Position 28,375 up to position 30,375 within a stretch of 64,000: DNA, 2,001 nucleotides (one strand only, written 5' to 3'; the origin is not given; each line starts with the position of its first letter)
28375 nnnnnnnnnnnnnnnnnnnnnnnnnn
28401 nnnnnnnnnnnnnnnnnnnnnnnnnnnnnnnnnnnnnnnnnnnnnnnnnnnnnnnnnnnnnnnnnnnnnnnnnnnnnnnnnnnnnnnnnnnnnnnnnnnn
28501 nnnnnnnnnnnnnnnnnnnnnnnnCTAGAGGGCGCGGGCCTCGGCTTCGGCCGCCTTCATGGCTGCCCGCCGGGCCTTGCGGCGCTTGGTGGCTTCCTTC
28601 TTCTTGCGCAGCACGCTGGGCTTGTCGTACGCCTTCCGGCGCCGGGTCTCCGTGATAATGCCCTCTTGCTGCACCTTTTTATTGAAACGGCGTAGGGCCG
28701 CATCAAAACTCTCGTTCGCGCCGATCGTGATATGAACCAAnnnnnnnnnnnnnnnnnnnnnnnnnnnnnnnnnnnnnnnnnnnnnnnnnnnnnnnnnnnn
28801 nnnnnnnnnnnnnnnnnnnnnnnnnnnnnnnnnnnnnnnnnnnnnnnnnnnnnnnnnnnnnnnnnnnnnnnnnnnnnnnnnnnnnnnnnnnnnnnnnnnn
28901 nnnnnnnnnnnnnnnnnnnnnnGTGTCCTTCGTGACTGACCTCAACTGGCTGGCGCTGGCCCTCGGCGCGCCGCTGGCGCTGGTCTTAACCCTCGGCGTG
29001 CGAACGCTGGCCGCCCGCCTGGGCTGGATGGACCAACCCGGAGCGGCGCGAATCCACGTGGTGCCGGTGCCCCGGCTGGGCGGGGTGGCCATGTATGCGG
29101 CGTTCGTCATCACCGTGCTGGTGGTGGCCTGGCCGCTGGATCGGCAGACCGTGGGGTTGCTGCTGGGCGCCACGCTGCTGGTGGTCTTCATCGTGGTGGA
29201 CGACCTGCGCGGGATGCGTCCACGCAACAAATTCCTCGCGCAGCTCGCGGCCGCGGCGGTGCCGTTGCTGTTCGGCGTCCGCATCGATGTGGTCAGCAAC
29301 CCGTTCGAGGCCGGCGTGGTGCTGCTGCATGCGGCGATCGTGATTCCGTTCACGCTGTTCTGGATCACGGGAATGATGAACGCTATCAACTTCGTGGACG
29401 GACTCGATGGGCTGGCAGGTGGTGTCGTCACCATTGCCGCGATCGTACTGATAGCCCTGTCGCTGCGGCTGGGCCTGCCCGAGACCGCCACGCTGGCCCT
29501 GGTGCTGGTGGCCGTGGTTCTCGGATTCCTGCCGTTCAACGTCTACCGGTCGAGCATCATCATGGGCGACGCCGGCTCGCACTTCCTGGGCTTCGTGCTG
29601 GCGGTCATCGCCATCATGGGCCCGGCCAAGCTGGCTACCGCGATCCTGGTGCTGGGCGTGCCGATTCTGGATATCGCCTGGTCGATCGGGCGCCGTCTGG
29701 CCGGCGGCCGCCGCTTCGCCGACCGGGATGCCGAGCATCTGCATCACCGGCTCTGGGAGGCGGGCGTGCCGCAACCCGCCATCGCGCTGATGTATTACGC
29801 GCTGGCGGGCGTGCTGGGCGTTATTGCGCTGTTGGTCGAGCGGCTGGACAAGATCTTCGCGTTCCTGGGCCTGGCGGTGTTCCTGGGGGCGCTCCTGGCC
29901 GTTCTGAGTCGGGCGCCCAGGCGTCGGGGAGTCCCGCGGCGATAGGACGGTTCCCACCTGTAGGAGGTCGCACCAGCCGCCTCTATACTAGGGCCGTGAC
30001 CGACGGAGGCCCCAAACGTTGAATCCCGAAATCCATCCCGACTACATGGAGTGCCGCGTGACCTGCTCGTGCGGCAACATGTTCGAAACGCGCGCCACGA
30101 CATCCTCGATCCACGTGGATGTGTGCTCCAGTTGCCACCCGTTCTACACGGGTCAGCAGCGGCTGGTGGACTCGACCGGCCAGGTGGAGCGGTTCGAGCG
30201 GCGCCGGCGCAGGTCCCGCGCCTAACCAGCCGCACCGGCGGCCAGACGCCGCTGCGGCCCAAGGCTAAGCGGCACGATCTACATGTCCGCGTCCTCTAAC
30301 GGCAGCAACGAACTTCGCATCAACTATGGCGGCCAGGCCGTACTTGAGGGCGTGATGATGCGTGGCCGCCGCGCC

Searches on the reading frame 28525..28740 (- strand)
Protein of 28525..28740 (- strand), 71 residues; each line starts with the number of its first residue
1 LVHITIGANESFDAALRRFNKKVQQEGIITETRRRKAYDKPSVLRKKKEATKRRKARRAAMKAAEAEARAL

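Call 9: find_related_loci(query=window:28528-28740:-, collection=genome_contigs, flank=2500)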
Query seq(71 aa) (71 aa) in genome_contigs; peptide patterns used: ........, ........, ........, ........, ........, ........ (x = any residue, [..] = any of these).
600 stretches matched a pattern (row limit reached: there are more); 297 encode a relative of the query (tblastn E <= 1e-3); the best 80 are kept; 80 distinct loci.
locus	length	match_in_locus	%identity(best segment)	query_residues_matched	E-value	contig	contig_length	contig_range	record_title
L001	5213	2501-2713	99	1-71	1e-41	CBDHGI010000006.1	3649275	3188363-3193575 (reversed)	MAG: Chloroflexota bacterium isolate cca356c8-8f3a-46e1-bc14-440367fe4ecb genome assembly, contig: chromosome_2, whole g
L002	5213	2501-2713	99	1-71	1e-41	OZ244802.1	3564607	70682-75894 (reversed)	MAG: Chloroflexota bacterium isolate 0351a3fc-03c6-4ac3-ab3a-8938ce3ed692 genome assembly, chromosome: 1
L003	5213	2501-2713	97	1-71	3e-41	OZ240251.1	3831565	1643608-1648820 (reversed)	MAG: Chloroflexota bacterium isolate d34784d7-597f-4c6c-9d13-8b2b1f638dff genome assembly, chromosome: 1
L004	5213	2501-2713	92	1-71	9e-33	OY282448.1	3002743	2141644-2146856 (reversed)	MAG: uncultured Chloroflexota bacterium genome assembly, chromosome: 1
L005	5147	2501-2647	92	1-49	9e-28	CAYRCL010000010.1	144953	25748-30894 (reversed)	MAG TPA_asm: uncultured Chloroflexota bacterium isolate SRP092796_co4_648 genome assembly, contig: k141_5240198, whole g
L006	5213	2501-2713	83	1-71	2e-24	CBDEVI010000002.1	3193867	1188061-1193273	MAG: Chloroflexota bacterium isolate f820a594-4fe9-4b7b-8cc4-7fafcfd9b253 genome assembly, contig: contig_2, whole genom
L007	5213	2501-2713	83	1-71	2e-24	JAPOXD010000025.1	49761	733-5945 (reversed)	MAG: Chloroflexota bacterium isolate COS3_bin_17 NODE_275_length_49761_cov_44.3, whole genome shotgun sequence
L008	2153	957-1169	83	1-71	2e-24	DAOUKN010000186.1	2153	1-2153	MAG TPA_asm: Chloroflexota bacterium isolate S7_331 k113_3905054, whole genome shotgun sequence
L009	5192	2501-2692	59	1-64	5e-22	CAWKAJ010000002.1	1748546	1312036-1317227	MAG: uncultured Chloroflexia bacterium isolate MFD03726.bin.1.10 genome assembly, contig: contig_31094, whole genome sho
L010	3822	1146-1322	64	1-59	5e-22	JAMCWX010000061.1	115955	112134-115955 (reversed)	MAG: Chloroflexota bacterium isolate FK_Sedi_B_Bin.47 NODE_240_length_115955_cov_6.54154, whole genome shotgun sequence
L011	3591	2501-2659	72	4-56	8e-22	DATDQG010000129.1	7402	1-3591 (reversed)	MAG TPA_asm: Dehalococcoidia bacterium isolate SMAG_U7941 k141_2058769, whole genome shotgun sequence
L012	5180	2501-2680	58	1-60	9e-21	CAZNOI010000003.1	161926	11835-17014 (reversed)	MAG TPA_asm: uncultured Dehalococcoidia bacterium isolate binchicken_co17_467 genome assembly, contig: NODE_228_length_1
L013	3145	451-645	60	1-60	2e-20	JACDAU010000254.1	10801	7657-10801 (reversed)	MAG: Chloroflexia bacterium isolate MGR_bin264 SD2897-2912_k127_2967464, whole genome shotgun sequence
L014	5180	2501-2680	60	1-60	2e-20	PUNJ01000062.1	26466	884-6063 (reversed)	MAG: Chloroflexi bacterium isolate B1Sed10_194 B1-Sed10-C1545, whole genome shotgun sequence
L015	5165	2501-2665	64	1-55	2e-20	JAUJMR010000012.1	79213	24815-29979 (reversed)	MAG: Chloroflexia bacterium isolate YX1bin4 opera_contig_396, whole genome shotgun sequence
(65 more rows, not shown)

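Call 13: find_related_loci(query=window:28528-28740:-, collection=metagenome_contigs, flank=1200)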
Query seq(71 aa) (71 aa) in metagenome_contigs; peptide patterns used: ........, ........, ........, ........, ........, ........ (x = any residue, [..] = any of these).
600 stretches matched a pattern (row limit reached: there are more); 345 encode a relative of the query (tblastn E <= 1e-3); the best 80 are kept; 80 distinct loci.
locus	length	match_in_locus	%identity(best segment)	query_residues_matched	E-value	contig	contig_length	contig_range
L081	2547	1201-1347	96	1-49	4e-29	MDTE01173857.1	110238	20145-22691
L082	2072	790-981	63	1-64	1e-23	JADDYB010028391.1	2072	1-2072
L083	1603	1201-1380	63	1-60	1e-22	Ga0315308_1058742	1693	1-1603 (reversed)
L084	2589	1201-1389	60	1-63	2e-22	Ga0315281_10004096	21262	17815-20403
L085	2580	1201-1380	60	1-60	1e-21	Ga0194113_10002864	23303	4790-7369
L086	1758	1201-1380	60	1-60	2e-20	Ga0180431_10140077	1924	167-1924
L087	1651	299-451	71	1-51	2e-20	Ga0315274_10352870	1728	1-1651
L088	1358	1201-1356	62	1-52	3e-19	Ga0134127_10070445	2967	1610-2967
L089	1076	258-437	55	1-60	1e-18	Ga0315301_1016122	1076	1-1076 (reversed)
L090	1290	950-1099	60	1-50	2e-18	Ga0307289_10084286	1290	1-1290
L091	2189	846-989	63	4-51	4e-18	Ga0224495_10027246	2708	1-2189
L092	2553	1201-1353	63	1-51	6e-18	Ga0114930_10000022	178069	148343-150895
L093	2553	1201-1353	57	1-51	5e-18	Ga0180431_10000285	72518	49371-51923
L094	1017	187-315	70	1-43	2e-17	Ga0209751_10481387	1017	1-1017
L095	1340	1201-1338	61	1-46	4e-17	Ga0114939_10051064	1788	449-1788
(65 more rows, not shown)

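Call 18: find_homologous_proteins(query=window:28528-28740:-, max_evalue=1e-8)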
Query seq(71 aa) (71 aa): 373 proteins with E <= 1e-8 among 383 candidates; the best 120 are listed.
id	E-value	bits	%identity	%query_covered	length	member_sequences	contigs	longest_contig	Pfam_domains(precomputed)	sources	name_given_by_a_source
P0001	2.6e-33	129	96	69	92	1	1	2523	PF01165.26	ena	-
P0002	3.0e-33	129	94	69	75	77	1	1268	PF01165.26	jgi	-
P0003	8.8e-33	127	94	69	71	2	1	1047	PF01165.26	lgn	-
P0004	2.9e-31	123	89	100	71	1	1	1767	PF01165.26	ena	-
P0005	2.9e-30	120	93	62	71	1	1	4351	PF01165.26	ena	-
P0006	2.9e-30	120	87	100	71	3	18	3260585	PF01165.26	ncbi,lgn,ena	-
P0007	1.4e-29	117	86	100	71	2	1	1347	PF01165.26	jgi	jgi:small subunit ribosomal protein S21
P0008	2.6e-29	117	85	100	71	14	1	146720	PF01165.26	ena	-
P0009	4.8e-29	116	86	100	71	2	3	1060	PF01165.26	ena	-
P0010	5.6e-29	116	85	100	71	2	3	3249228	PF01165.26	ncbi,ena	-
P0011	5.8e-29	116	89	62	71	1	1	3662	PF01165.26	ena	-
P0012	1.1e-28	115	91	62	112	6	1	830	PF01165.26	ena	-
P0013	2.1e-28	114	91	62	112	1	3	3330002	PF01165.26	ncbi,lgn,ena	-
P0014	2.9e-28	113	100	80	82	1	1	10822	PF01165.26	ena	-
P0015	5.9e-28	112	82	100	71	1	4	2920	PF01165.26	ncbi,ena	-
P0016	1.7e-27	111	84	62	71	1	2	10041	PF01165.26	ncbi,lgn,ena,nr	ncbi:MAG: 30S ribosomal protein S21 [Actinobacteria bacterium]|nr:30S ribosomal protein S21 [Actinom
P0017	2.9e-27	110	79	100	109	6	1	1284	PF01165.26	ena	-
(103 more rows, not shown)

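Call 21: find_encoding_contigs(protein=P0014, flank=1500, max_places=4)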
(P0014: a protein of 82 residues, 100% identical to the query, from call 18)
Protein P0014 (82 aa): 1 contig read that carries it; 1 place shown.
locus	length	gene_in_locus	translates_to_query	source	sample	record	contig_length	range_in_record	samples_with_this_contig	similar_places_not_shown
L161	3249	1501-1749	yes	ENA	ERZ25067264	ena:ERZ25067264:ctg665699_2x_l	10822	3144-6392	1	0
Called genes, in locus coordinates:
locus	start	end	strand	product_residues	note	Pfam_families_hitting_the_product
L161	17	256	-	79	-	PF01197:Ribosomal_L31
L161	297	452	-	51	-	-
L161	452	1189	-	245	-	PF00953:Glycos_transf_4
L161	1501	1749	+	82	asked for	PF01165:Ribosomal_S21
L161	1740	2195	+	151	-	PF09424:YqeY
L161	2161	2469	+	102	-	-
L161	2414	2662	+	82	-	PF02130:YbeY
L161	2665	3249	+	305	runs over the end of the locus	PF00288:GHMP_kinases_N, PF08544:GHMP_kinases_C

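Call 22: find_encoding_contigs(protein=P0004, flank=1500, max_places=4)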
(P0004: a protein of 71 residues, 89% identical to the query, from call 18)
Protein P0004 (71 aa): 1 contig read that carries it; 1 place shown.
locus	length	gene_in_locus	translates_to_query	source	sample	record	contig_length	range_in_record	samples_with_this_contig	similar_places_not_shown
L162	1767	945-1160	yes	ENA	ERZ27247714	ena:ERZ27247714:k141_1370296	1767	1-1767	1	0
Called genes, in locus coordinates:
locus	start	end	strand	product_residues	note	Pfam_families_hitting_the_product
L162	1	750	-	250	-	?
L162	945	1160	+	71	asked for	PF01165:Ribosomal_S21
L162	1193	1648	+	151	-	PF09424:YqeY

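Call 23: find_encoding_contigs(protein=P0006, flank=1500, max_places=10)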
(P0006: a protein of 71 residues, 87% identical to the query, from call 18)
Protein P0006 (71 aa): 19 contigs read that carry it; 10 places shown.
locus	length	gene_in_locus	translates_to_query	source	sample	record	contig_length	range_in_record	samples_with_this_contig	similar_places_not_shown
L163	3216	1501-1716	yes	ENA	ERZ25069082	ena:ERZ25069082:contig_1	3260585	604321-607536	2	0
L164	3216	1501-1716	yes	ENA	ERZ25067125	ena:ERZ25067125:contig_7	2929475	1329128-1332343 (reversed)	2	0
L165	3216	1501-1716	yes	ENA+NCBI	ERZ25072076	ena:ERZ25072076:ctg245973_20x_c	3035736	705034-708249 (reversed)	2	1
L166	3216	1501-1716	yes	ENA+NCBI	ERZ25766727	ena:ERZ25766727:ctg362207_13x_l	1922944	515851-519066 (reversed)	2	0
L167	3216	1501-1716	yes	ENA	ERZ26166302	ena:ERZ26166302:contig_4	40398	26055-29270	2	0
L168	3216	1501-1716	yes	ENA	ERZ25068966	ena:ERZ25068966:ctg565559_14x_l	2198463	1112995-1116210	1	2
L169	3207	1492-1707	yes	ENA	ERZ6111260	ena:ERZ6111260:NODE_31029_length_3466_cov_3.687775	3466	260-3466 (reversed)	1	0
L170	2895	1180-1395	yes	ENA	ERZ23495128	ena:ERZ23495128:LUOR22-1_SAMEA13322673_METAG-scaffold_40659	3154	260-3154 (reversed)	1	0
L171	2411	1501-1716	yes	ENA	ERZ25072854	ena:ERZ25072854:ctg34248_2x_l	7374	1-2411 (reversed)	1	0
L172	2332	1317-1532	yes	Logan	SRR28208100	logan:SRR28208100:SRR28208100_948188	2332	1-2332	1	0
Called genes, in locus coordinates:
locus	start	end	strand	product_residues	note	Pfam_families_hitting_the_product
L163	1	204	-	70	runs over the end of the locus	PF01197:Ribosomal_L31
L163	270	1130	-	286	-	PF00953:Glycos_transf_4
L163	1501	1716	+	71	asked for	PF01165:Ribosomal_S21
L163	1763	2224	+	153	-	PF09424:YqeY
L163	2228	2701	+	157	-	PF02130:YbeY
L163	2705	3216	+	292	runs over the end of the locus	PF00288:GHMP_kinases_N, PF08544:GHMP_kinases_C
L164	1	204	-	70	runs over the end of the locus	PF01197:Ribosomal_L31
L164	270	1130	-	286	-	PF00953:Glycos_transf_4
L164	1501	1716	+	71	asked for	PF01165:Ribosomal_S21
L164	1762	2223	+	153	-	PF09424:YqeY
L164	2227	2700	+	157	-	PF02130:YbeY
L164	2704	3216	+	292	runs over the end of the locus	PF00288:GHMP_kinases_N, PF08544:GHMP_kinases_C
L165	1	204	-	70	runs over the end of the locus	PF01197:Ribosomal_L31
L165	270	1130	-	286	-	PF00953:Glycos_transf_4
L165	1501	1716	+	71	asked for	PF01165:Ribosomal_S21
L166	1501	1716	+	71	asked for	PF01165:Ribosomal_S21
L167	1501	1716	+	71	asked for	PF01165:Ribosomal_S21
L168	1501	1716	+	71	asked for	PF01165:Ribosomal_S21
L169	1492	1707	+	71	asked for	PF01165:Ribosomal_S21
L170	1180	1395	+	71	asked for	PF01165:Ribosomal_S21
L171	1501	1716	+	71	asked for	PF01165:Ribosomal_S21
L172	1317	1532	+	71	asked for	PF01165:Ribosomal_S21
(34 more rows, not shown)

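Call 24: find_encoding_contigs(protein=P0008, flank=1500, max_places=4)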
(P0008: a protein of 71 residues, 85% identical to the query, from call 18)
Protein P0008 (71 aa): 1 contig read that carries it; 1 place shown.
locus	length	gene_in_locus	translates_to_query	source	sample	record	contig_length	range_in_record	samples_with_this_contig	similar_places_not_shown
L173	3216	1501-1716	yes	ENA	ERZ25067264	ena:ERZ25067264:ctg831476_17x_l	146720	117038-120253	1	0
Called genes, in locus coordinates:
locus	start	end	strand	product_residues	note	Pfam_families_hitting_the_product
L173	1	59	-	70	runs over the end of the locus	PF01197:Ribosomal_L31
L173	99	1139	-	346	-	PF00953:Glycos_transf_4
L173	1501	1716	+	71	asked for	PF01165:Ribosomal_S21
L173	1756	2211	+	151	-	PF09424:YqeY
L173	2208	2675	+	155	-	PF02130:YbeY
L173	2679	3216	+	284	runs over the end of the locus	PF00288:GHMP_kinases_N, PF08544:GHMP_kinases_C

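Call 26: find_encoding_contigs(protein=P0005, flank=1200, max_places=3)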
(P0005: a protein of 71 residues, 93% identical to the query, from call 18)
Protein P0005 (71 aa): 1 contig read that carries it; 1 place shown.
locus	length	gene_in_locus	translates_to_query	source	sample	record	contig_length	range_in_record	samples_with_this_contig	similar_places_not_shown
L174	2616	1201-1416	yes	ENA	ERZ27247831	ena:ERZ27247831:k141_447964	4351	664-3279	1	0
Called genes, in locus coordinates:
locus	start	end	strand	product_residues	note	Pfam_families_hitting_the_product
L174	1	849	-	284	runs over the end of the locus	PF00953:Glycos_transf_4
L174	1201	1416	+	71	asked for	PF01165:Ribosomal_S21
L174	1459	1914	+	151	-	PF09424:YqeY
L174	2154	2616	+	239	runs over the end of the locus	PF01902:Diphthami_syn_2_N, PF28410:Diphthami_syn_2_C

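Call 27: find_encoding_contigs(protein=P0010, flank=1200, max_places=4)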
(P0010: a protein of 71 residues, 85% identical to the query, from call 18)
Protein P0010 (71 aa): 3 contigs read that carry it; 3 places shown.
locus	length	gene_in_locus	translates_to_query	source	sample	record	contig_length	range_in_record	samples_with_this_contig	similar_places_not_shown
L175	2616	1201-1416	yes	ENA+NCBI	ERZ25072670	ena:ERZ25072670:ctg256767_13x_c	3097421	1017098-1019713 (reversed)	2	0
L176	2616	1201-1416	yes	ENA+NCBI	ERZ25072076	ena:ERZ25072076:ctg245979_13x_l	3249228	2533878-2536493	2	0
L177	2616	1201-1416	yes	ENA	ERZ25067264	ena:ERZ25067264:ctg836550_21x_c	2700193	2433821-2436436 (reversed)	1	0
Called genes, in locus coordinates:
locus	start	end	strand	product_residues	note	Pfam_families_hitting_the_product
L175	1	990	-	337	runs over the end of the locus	PF00953:Glycos_transf_4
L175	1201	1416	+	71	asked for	PF01165:Ribosomal_S21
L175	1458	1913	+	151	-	PF09424:YqeY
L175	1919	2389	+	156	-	PF02130:YbeY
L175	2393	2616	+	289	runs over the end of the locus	PF00288:GHMP_kinases_N, PF08544:GHMP_kinases_C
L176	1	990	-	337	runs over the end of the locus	PF00953:Glycos_transf_4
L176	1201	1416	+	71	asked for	PF01165:Ribosomal_S21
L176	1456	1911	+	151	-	PF09424:YqeY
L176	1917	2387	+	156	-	PF02130:YbeY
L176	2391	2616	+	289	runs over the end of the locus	PF00288:GHMP_kinases_N, PF08544:GHMP_kinases_C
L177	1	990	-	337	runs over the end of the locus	PF00953:Glycos_transf_4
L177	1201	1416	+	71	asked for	PF01165:Ribosomal_S21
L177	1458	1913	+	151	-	PF09424:YqeY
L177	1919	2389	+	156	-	PF02130:YbeY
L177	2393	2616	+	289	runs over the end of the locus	PF00288:GHMP_kinases_N, PF08544:GHMP_kinases_C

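Call 28: find_encoding_contigs(protein=P0013, flank=1200, max_places=4)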
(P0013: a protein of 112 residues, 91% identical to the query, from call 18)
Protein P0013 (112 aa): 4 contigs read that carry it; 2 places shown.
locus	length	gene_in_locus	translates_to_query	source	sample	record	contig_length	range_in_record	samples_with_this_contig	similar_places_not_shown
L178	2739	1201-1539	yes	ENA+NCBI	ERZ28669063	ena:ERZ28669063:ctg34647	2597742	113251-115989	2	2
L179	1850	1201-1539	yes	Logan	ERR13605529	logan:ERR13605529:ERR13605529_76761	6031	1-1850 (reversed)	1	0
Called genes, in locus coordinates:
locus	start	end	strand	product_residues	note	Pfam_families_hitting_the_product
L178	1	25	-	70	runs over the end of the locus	PF01197:Ribosomal_L31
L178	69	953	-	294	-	PF00953:Glycos_transf_4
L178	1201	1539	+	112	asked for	PF01165:Ribosomal_S21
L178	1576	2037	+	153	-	PF09424:YqeY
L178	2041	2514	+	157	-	PF02130:YbeY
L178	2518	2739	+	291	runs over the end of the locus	PF00288:GHMP_kinases_N, PF08544:GHMP_kinases_C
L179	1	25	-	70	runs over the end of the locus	PF01197:Ribosomal_L31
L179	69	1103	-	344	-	PF00953:Glycos_transf_4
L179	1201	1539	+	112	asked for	PF01165:Ribosomal_S21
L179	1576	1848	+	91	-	?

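Call 29: find_encoding_contigs(protein=P0015, flank=1200, max_places=4)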
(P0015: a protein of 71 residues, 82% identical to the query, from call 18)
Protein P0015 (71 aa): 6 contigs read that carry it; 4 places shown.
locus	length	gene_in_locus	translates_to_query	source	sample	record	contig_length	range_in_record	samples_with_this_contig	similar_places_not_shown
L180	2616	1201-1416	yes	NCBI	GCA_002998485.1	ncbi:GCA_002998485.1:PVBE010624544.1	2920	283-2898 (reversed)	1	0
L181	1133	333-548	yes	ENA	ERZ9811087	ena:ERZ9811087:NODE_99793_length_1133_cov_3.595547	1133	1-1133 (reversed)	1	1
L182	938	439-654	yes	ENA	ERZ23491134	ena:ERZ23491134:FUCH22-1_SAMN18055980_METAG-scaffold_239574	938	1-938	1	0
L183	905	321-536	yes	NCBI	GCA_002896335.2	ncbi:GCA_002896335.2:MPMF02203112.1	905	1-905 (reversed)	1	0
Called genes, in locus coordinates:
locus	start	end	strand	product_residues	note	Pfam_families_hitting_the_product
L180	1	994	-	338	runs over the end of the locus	?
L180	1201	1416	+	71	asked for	PF01165:Ribosomal_S21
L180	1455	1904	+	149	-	PF09424:YqeY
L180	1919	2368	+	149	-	PF02130:YbeY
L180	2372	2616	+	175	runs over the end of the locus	?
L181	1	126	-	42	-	?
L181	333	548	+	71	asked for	PF01165:Ribosomal_S21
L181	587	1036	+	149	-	PF09424:YqeY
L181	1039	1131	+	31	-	?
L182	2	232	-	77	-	?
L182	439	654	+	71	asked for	PF01165:Ribosomal_S21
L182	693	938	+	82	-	?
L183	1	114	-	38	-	?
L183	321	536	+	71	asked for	PF01165:Ribosomal_S21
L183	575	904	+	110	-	?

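Call 30: find_encoding_contigs(protein=P0016, flank=1200, max_places=3)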
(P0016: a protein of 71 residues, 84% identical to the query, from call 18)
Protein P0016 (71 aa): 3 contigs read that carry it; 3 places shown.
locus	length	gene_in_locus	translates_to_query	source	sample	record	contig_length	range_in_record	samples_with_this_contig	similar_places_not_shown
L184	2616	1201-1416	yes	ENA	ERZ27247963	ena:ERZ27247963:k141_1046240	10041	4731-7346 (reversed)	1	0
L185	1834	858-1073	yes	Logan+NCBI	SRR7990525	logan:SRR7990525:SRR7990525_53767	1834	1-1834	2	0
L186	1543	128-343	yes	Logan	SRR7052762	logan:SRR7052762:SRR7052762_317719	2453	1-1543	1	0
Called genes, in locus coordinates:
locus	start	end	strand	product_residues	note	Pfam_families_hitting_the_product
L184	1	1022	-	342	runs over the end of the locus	PF00953:Glycos_transf_4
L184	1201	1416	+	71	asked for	PF01165:Ribosomal_S21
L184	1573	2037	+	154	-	PF09424:YqeY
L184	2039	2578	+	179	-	PF02130:YbeY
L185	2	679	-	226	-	?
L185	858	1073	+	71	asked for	PF01165:Ribosomal_S21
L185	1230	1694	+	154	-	PF09424:YqeY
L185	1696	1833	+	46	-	?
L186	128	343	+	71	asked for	PF01165:Ribosomal_S21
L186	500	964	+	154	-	PF09424:YqeY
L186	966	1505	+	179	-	PF02130:YbeY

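Call 31: find_encoding_contigs(protein=P0017, flank=1200, max_places=3)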
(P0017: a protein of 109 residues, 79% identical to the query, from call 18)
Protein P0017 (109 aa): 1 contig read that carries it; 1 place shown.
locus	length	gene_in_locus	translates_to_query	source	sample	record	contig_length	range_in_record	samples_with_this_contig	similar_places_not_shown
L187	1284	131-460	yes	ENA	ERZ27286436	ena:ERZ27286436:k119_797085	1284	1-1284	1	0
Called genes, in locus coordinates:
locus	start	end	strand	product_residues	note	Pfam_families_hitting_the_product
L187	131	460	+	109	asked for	PF01165:Ribosomal_S21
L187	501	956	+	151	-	PF09424:YqeY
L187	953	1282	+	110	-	?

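Call 45: search_protein_families(library=pfam, proteins=[window:28525-28740:-])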
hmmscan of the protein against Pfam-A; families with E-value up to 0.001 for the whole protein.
window:28525-28740:- (71 aa): 1 family
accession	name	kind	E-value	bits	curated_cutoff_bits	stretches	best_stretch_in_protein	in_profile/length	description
PF01165.25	Ribosomal_S21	-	8.8e-17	61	27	1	4-57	2-55/55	Ribosomal protein S21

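Call 52: find_encoding_contigs(protein=P0009, flank=1000, max_places=3)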
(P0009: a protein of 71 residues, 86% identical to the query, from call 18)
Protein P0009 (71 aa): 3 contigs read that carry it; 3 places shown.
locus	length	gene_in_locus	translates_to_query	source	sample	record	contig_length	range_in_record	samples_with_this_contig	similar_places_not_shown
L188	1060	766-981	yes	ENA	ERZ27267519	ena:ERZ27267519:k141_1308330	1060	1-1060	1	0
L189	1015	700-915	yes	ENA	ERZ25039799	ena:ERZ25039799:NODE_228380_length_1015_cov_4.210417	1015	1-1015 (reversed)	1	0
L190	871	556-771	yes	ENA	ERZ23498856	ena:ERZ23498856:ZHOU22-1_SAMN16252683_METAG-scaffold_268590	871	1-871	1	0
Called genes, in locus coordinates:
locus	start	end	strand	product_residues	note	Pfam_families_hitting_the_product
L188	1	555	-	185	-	?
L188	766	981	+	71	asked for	PF01165:Ribosomal_S21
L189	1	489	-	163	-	?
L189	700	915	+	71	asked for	PF01165:Ribosomal_S21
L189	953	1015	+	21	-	?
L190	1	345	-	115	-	?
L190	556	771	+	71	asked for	PF01165:Ribosomal_S21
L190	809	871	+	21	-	?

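Call 53: find_encoding_contigs(protein=P0011, flank=1000, max_places=3)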
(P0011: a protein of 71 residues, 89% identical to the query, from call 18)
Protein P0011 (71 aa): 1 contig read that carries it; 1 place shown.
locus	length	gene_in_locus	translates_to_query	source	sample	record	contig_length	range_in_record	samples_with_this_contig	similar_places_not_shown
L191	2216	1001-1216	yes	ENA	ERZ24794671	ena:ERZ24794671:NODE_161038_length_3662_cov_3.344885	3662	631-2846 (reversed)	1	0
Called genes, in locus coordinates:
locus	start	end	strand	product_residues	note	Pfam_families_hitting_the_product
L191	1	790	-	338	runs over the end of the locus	PF00953:Glycos_transf_4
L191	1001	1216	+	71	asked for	PF01165:Ribosomal_S21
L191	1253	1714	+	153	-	PF09424:YqeY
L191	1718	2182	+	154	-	PF02130:YbeY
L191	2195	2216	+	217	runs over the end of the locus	?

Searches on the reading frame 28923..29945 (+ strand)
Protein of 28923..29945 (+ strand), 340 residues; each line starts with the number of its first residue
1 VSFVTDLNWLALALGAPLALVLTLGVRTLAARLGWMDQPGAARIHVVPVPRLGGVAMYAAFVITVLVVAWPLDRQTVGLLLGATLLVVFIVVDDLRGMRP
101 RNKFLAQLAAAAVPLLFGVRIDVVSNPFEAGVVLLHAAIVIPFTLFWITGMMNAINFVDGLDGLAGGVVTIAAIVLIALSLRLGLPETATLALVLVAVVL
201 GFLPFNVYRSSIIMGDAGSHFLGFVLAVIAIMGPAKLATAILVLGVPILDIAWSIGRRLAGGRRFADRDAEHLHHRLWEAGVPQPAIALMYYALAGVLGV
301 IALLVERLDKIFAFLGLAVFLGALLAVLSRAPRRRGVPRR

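Call 45: search_protein_families(library=pfam, proteins=[window:28923-29945:+])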
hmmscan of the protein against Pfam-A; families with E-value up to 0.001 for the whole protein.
window:28923-29945:+ (340 aa): 1 family
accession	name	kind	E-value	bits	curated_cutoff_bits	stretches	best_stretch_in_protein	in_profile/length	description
PF00953.26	Glycos_transf_4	-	1.5e-36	126.3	27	1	78-233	3-159/160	Glycosyl transferase family 4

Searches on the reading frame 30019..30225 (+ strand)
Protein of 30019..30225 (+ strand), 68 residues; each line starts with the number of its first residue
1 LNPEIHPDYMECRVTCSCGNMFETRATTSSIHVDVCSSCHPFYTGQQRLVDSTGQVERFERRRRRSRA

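Call 45: search_protein_families(library=pfam, proteins=[window:30019-30225:+])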
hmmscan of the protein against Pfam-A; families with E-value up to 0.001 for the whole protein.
window:30019-30225:+ (68 aa): 1 family
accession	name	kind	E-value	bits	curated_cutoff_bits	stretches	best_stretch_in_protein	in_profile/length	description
PF01197.23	Ribosomal_L31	-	1.2e-28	99.5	27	1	1-62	1-63/65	Ribosomal protein L31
